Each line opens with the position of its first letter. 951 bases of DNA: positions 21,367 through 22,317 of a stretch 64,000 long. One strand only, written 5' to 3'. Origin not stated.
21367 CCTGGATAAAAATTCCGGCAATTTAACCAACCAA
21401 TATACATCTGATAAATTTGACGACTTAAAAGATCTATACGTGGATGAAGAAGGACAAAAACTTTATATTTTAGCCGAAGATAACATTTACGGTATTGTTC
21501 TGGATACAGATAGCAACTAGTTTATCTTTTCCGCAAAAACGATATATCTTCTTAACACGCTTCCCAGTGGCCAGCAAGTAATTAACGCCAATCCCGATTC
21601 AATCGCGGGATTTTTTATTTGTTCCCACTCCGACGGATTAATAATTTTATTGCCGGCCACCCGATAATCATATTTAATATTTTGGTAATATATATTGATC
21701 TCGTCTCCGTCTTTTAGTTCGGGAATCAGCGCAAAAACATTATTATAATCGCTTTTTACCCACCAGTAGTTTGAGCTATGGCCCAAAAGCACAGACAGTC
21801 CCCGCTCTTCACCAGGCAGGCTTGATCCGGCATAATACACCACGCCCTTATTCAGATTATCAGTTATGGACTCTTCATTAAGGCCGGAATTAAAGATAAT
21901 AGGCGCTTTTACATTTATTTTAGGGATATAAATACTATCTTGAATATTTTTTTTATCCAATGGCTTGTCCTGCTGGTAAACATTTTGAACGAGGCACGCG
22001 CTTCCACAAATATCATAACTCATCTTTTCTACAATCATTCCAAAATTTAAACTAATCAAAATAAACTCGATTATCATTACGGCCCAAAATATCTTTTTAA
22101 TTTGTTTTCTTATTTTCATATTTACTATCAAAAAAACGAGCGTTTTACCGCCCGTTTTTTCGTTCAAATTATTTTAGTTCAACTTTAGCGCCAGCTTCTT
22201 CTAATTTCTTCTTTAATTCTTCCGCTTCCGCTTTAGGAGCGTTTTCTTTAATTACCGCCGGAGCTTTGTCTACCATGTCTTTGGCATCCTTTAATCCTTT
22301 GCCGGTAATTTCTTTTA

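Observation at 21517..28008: Sortase next to a tandem array of three paralogous Cys-rich surface proteins with a non-LPXTG tripartite C-terminal signal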

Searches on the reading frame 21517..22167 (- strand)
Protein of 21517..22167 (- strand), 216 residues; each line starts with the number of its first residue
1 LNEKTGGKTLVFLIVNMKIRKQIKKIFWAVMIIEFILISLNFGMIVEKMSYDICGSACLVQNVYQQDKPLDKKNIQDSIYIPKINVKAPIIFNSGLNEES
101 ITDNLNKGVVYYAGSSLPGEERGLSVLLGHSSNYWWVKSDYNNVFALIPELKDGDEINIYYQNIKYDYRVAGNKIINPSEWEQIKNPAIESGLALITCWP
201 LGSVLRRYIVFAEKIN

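Call 4: search_protein_families(library=ncbifam, proteins=[window:21517-22167:-], max_evalue=1)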
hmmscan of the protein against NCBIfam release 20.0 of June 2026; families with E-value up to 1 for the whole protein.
window:21517-22167:- (216 aa): 7 families
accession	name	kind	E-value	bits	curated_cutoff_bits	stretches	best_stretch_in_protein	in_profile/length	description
NF033745.1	class_C_sortase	subfamily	1.4e-17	64.2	160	1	70-213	88-219/220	class C sortase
TIGR01076.1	sortase_fam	subfamily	3.1e-16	59.4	39.35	1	79-215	3-128/136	sortase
NF058671.1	sortase_SrtD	exception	3.2e-15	56.3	140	1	68-213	56-186/187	class D sortase, LPxTATN-specific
NF033746.1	class_D_sortase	subfamily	2.5e-14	53.3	165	1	77-215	11-134/135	class D sortase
NF033747.1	class_E_sortase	subfamily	4.1e-09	36.6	160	1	68-213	63-204/211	class E sortase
NF033748.1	class_F_sortase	subfamily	4.7e-07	29.5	166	1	76-198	11-133/155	class F sortase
TIGR03784.1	marine_sortase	equivalog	2.9e-06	27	158.25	1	144-203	102-161/174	class GN sortase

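Call 5: search_protein_families(library=pfam, proteins=[window:21517-22167:-], max_evalue=1)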
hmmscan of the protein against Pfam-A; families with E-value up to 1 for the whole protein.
window:21517-22167:- (216 aa): 1 family
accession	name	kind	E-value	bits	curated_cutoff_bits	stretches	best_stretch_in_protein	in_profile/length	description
PF04203.18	Sortase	-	3.1e-21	75.8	26.6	1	79-214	1-124/125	Sortase domain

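Call 11: find_homologous_proteins(query=window:21517-22167:-, max_evalue=0.001)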
Query window:21517-22167:- (216 aa): 22 proteins with E <= 0.001 among 169 candidates.
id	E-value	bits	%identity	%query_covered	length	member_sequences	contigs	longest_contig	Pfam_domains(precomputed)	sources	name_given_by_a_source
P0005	3.0e-119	414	100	86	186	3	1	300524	PF04203.19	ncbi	-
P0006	1.2e-110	386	86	88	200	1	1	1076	PF04203.19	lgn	-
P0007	3.3e-82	293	65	88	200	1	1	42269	PF04203.19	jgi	jgi:LPXTG-site transpeptidase (sortase) family protein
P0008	4.0e-69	250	56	91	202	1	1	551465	PF04203.19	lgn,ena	-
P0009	4.5e-65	237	52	91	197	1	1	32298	PF04203.19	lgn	-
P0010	8.3e-63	230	53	84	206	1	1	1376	PF04203.19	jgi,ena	-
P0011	9.1e-29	119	44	77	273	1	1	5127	PF04203.19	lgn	-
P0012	1.7e-28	118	50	63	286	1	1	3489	PF04203.19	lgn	-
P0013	2.2e-27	114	42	69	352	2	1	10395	PF04203.19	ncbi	-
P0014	2.0e-26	111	45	64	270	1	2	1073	PF04203.19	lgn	-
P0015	1.3e-25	108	45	63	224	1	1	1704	PF04203.19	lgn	-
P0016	1.6e-25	108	38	87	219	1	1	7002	PF04203.19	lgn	-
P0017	1.8e-24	104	44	62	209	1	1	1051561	PF04203.19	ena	-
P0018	1.1e-22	99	44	69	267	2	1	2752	PF04203.19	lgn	-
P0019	2.7e-22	97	42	63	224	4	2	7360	PF04203.19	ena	-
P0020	6.3e-21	93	40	65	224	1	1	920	PF04203.19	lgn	-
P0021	1.5e-18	85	39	66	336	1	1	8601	PF04203.19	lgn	-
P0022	3.9e-18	84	52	38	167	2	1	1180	PF04203.19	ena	-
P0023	7.8e-18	83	40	63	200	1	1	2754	PF04203.19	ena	-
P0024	1.6e-16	78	31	93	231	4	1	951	PF04203.19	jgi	-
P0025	3.4e-11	61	35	63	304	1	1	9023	PF04203.19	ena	-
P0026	1.9e-4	39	33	57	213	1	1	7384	PF04203.19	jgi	jgi:sortase A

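Call 14: find_encoding_contigs(protein=P0007, flank=10000, max_places=3)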
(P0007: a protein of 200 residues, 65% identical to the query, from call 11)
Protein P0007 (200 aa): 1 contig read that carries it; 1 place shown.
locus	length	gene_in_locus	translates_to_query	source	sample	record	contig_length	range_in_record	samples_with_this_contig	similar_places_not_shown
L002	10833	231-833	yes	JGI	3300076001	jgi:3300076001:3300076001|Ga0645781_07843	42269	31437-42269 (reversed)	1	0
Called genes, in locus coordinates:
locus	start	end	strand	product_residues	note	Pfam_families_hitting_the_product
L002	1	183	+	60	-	?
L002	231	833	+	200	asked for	PF04203:Sortase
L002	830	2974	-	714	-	-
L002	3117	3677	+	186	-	-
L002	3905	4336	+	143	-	PF02381:MraZ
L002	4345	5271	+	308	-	PF01795:Methyltransf_5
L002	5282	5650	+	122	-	PF04977:DivIC (weak)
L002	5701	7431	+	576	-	PF03717:PBP_dimer, PF00905:Transpeptidase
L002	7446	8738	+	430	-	PF08245:Mur_ligase_M, PF02875:Mur_ligase_C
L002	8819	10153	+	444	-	PF13620:CarboxypepD_reg (faint)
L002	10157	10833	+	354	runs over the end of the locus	-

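Call 15: find_encoding_contigs(protein=P0008, flank=10000, max_places=3)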
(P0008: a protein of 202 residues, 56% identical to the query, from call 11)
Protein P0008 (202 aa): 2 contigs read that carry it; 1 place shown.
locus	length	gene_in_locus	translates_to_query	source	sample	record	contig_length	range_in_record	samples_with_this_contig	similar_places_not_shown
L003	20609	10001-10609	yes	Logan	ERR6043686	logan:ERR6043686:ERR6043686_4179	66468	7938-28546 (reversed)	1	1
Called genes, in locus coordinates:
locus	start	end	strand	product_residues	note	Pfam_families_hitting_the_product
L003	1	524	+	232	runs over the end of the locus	PF01255:Prenyltransf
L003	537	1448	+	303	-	-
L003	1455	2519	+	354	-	PF22700:MVD-like_N, PF18376:MDD_C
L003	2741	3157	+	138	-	PF01894:YjbQ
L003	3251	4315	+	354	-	PF00483:NTP_transferase, PF22640:ManC_GMP_beta-helix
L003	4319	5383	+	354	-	PF02618:YceG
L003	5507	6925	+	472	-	-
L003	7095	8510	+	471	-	-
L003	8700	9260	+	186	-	PF00466:Ribosomal_L10, PF27436:RL10_C (faint)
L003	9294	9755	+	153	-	PF16320:Ribosomal_L12_N, PF00542:Ribosomal_L12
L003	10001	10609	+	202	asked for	PF04203:Sortase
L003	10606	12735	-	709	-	-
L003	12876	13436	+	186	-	-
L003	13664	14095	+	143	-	PF02381:MraZ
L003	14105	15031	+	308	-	PF01795:Methyltransf_5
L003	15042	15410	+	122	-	PF04977:DivIC (weak)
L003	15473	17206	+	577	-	PF03717:PBP_dimer, PF00905:Transpeptidase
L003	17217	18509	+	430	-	PF08245:Mur_ligase_M, PF02875:Mur_ligase_C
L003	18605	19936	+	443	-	PF13620:CarboxypepD_reg (faint)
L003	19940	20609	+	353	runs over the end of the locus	-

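Call 16: find_encoding_contigs(protein=P0009, flank=10000, max_places=3)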
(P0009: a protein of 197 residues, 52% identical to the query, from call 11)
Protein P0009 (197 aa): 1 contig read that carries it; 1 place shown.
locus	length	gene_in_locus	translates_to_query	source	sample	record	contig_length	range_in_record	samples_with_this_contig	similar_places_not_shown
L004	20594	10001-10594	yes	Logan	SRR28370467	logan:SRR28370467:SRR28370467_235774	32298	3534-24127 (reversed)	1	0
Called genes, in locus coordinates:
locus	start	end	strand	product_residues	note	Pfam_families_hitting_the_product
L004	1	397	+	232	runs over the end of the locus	PF01255:Prenyltransf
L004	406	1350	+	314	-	-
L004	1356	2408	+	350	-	PF22700:MVD-like_N, PF18376:MDD_C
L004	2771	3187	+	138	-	PF01894:YjbQ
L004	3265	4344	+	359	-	PF00483:NTP_transferase, PF22640:ManC_GMP_beta-helix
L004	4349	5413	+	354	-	PF02618:YceG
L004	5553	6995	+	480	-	-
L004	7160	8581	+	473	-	-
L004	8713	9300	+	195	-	PF00466:Ribosomal_L10, PF27436:RL10_C (weak)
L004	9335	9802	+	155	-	PF16320:Ribosomal_L12_N, PF00542:Ribosomal_L12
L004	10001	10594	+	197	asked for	PF04203:Sortase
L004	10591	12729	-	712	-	-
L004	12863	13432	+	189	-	-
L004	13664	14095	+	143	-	PF02381:MraZ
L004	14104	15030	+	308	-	PF01795:Methyltransf_5, PF08242:Methyltransf_12 (faint), PF13649:Methyltransf_25 (faint)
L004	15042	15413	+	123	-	-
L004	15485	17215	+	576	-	PF03717:PBP_dimer, PF00905:Transpeptidase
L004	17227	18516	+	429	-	PF08245:Mur_ligase_M, PF02875:Mur_ligase_C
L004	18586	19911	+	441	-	PF13620:CarboxypepD_reg (weak)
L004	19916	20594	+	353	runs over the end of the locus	-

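Call 20: search_solved_structures(query=window:21517-22167:-, max_evalue=0.001, show_alignments=2)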
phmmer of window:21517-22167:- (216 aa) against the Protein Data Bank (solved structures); distinct sequences matched with E-value up to 0.001: 12.
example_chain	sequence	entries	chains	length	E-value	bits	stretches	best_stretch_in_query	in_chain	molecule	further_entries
7d6p_A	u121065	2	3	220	3.8e-10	42.9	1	62-214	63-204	Sortase family protein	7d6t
6ixz_A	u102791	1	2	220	3.8e-10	42.9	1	62-214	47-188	Sortase family protein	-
2kw8_A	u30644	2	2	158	6.4e-09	38.9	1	68-213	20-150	LPXTG-site transpeptidase family protein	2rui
8t28_A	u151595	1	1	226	1e-07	34.9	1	73-215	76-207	Class C sortase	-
2w1k_A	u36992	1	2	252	4.6e-07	32.8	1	81-215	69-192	PUTATIVE SORTASE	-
4d7w_A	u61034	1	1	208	3.5e-06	29.9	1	64-212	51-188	SORTASE FAMILY PROTEIN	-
4d70_A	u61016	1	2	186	6.4e-05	25.8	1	75-214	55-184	SORTASE FAMILY PROTEIN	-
2xwg_A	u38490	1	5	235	7.5e-05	25.6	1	73-215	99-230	SORTASE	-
24rr_A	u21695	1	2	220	0.00037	23.3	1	72-207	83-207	Ebp pilus assembly class C sortase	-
3o0p_A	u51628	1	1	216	0.00064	22.5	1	78-211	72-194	Sortase family protein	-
4g1j_A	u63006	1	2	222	0.00077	22.2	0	68-211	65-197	Sortase family protein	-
3rbi_A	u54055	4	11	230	0.00084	22.1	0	68-211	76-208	Sortase family protein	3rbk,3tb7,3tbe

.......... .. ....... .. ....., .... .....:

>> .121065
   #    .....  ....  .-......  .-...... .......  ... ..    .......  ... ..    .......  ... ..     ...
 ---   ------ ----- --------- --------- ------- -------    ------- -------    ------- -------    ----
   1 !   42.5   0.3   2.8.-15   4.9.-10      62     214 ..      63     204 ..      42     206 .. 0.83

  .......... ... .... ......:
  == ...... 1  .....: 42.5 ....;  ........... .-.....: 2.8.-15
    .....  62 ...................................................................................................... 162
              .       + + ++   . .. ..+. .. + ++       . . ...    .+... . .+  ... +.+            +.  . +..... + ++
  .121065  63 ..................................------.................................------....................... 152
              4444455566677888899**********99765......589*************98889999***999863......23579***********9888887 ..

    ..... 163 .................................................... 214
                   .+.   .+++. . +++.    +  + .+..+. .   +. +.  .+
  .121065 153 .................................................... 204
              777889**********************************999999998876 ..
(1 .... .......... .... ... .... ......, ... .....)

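Call 48: find_related_loci(query=A5, collection=genome_contigs, flank=10000)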
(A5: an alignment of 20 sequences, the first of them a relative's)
Query A5 (200 aa) in genome_contigs; peptide patterns used: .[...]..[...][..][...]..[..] (x = any residue, [..] = any of these).
285 stretches matched a pattern; 180 encode a relative of the query (tblastn E <= 1e-3); the best 80 are kept; 80 distinct loci.
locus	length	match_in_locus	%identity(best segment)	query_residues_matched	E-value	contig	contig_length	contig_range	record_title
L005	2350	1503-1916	46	61-200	2e-37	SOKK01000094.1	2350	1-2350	MAG: Patescibacteria group bacterium isolate E44_bin74 NODE_41082_length_2350_cov_3.372985, whole genome shotgun sequenc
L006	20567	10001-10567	37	10-200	3e-36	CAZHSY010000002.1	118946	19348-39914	MAG TPA_asm: uncultured Candidatus Saccharibacteria bacterium isolate SRP170004_co1_321 genome assembly, contig: NODE_16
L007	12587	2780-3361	38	4-199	3e-34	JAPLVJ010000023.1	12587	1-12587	MAG: Candidatus Berkelbacteria bacterium isolate LacPavin_0920_SED5_MAG_37_11 LacPavin_0920_SED5_scaffold_10468, whole g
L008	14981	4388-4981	36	4-199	3e-31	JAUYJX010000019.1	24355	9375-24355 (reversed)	MAG: bacterium isolate C24_metabat.bin.170 C24_k141_178772, whole genome shotgun sequence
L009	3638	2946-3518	36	5-194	8e-31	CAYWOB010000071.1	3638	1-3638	MAG TPA_asm: uncultured Candidatus Saccharibacteria bacterium isolate SRP098346_co1_314 genome assembly, contig: NODE_41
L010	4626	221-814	36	1-200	7e-31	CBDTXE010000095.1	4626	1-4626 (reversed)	MAG TPA_asm: uncultured bacterium isolate ERR2431955_concoct_30 genome assembly, contig: ERZ23878311.18882, whole genome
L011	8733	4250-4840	38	7-199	1e-30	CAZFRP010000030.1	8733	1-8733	MAG TPA_asm: uncultured Candidatus Saccharibacteria bacterium isolate binchicken_co387_145 genome assembly, contig: NODE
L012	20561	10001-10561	36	19-199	4e-30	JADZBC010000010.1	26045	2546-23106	MAG: bacterium isolate SJ655 c_000001056850, whole genome shotgun sequence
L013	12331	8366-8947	33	2-200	7e-30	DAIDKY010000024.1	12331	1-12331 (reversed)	MAG TPA_asm: bacterium isolate clean414 NODE_24_length_12331_cov_3.235433, whole genome shotgun sequence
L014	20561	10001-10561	33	6-200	9e-30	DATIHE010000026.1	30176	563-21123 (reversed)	MAG TPA_asm: Candidatus Nanoarchaeia archaeon isolate SMAG_U15630 k141_623061, whole genome shotgun sequence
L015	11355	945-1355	39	61-199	3e-29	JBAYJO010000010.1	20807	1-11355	MAG: Patescibacteria group bacterium isolate SO_2016_GW1_58 scaffold04419_OW334_2016, whole genome shotgun sequence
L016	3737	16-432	41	60-200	3e-29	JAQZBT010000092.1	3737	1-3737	MAG: Candidatus Saccharibacteria bacterium isolate C_No_T20_C_bin.14 scaffold_35225, whole genome shotgun sequence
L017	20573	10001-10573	37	11-196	2e-28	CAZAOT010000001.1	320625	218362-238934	MAG TPA_asm: uncultured Candidatus Saccharibacteria bacterium isolate SRP263991_co2_239 genome assembly, contig: NODE_3_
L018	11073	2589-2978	42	63-194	2e-28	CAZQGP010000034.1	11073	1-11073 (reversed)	MAG TPA_asm: uncultured Candidatus Saccharibacteria bacterium isolate binchicken_co18_523 genome assembly, contig: k141_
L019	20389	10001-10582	32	3-200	5e-28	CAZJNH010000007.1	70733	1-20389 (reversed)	MAG TPA_asm: uncultured Candidatus Saccharibacteria bacterium isolate SRP200132_co1_169 genome assembly, contig: NODE_50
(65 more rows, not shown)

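Call 78: predict_structure(alignment_id=A6)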
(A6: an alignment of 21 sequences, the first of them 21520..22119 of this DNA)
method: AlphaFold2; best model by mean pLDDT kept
length: 200 residues; sequences in the alignment: 21
mean_pLDDT: 84.3   pTM: 0.66
mean pLDDT of the five models: 84.3, 82.7, 82.0, 81.4, 80.8
residues with pLDDT >= 90: 96; 70-90: 74; 50-70: 18; < 50: 12
segments of 3 or more residues with pLDDT < 50: 45-54
pLDDT, mean of each block of 10 residues (from residue 1): 88 97 89 78 50 60 96 88 85 91 90 78 83 95 96 95 81 86 65 92
secondary structure, 60 per line:
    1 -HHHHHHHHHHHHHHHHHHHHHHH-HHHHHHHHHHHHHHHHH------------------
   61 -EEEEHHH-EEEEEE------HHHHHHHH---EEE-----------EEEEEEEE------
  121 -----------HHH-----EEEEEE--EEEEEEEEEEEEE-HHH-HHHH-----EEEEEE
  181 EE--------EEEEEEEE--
elements in order: H2-24 H26-42 E62-65 E70-75 H82-89 E93-95 E107-114 E140-145 E148-160 H166-169 E175-182 E191-198

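Call 82: fold_search(model_id=the predicted structure, library=pdb)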
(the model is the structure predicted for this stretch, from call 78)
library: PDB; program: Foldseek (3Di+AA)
matches with E <= 10: 526; with E <= 0.001: 131
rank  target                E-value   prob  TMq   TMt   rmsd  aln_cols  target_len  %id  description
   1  8t28                  9.7e-11  1.00  0.54  0.57   4.7       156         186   24  The crystal structure of SrtC2 sortase from Actinomyces oris (released 2024-04-17)
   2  6ixz_B                1.5e-10  1.00  0.53  0.59   8.6       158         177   29  X-ray structure of sortase C from Clostridium perfringens SM101 (released 2019-08-14)
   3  2kw8_MODEL_1_A        2.2e-10  1.00  0.55  0.68   4.3       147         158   27  Solution Structure of Bacillus anthracis Sortase A (SrtA) Transpeptidase (released 2010-05-26)
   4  2xwg_D                2.2e-10  1.00  0.56  0.60   8.3       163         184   25  Crystal structure of sortase C-1 from Actinomyces oris (formerly Actinomyces naeslundii) (released 2011-02-23)
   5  3tbe_B                2.5e-10  1.00  0.56  0.57   3.3       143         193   26  The crystal structure of the complex of Streptococcus agalactiae sortase C1 and MTSET (released 2011-10-26)
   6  4g1j_A                3.3e-10  1.00  0.57  0.56   3.2       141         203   27  Sortase C1 of GBS Pilus Island 1 (released 2012-12-05)
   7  2xwg_B                3.7e-10  1.00  0.57  0.61   8.1       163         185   24  Crystal structure of sortase C-1 from Actinomyces oris (formerly Actinomyces naeslundii) (released 2011-02-23)
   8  7d6t_A                3.9e-10  1.00  0.55  0.58   3.7       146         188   28  X-ray structure of Clostridium perfringens sortase C with the C-terminal cell wall sorting motif. (released 2021-06-02)
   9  6bwe_B                4.2e-10  1.00  0.56  0.60   6.9       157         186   25  Sortase A from Corynebacterium diphtheriae, lid mutant (released 2017-12-27)
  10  3tbe_C                4.2e-10  1.00  0.53  0.56   3.6       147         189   26  The crystal structure of the complex of Streptococcus agalactiae sortase C1 and MTSET (released 2011-10-26)
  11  6ixz_A                4.2e-10  1.00  0.55  0.58   8.0       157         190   29  X-ray structure of sortase C from Clostridium perfringens SM101 (released 2019-08-14)
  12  3tbe_D                5.6e-10  1.00  0.56  0.58   3.4       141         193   28  The crystal structure of the complex of Streptococcus agalactiae sortase C1 and MTSET (released 2011-10-26)
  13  3rbk_A                5.9e-10  1.00  0.55  0.57   9.2       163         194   26  The Type II Crystal Structure of Streptococcus agalactiae Sortase C1 (released 2011-09-07)
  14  3tbe_F                6.3e-10  1.00  0.56  0.60   3.8       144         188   27  The crystal structure of the complex of Streptococcus agalactiae sortase C1 and MTSET (released 2011-10-26)
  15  2xwg_C                6.3e-10  1.00  0.57  0.64   9.4       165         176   25  Crystal structure of sortase C-1 from Actinomyces oris (formerly Actinomyces naeslundii) (released 2011-02-23)
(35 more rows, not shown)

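Call 86: find_encoding_contigs(protein=P0013, flank=10000, max_places=2)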
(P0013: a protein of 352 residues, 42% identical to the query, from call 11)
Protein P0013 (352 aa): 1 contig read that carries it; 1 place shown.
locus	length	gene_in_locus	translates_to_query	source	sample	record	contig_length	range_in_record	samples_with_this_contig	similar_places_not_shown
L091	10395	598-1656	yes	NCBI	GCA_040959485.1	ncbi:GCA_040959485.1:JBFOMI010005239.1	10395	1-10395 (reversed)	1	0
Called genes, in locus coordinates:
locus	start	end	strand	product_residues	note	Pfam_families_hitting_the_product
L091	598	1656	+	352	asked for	PF04203:Sortase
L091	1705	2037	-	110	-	-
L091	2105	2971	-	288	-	PF01256:Carb_kinase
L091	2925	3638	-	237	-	PF12710:HAD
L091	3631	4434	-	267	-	PF03372:Exo_endo_phos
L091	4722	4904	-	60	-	-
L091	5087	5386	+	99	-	-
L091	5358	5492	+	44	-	-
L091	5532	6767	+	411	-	PF05970:PIF1 (faint), PF13086:AAA_11 (faint), PF13604:AAA_30, PF13245:AAA_19, PF01443:Viral_helicase1 (faint), PF13538:UvrD_C_2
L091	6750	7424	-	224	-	PF00717:Peptidase_S24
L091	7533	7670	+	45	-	-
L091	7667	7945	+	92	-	-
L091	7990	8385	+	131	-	-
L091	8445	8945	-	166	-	-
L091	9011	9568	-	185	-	PF00565:SNase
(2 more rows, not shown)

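Call 87: find_encoding_contigs(protein=P0011, flank=10000, max_places=2)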
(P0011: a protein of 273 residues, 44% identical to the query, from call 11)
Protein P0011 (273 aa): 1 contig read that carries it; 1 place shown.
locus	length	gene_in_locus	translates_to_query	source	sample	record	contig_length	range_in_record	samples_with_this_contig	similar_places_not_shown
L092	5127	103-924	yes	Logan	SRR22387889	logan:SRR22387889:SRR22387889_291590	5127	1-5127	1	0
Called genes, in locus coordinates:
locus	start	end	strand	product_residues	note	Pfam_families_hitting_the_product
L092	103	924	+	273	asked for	PF04203:Sortase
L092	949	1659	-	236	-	PF08308:PEGA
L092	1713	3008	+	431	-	PF00275:EPSP_synthase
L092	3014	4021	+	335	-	PF06723:MreB_Mbl, PF00022:Actin (weak), PF00012:HSP70, PF14450:FtsA, PF23717:DUF7159 (weak)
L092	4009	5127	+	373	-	?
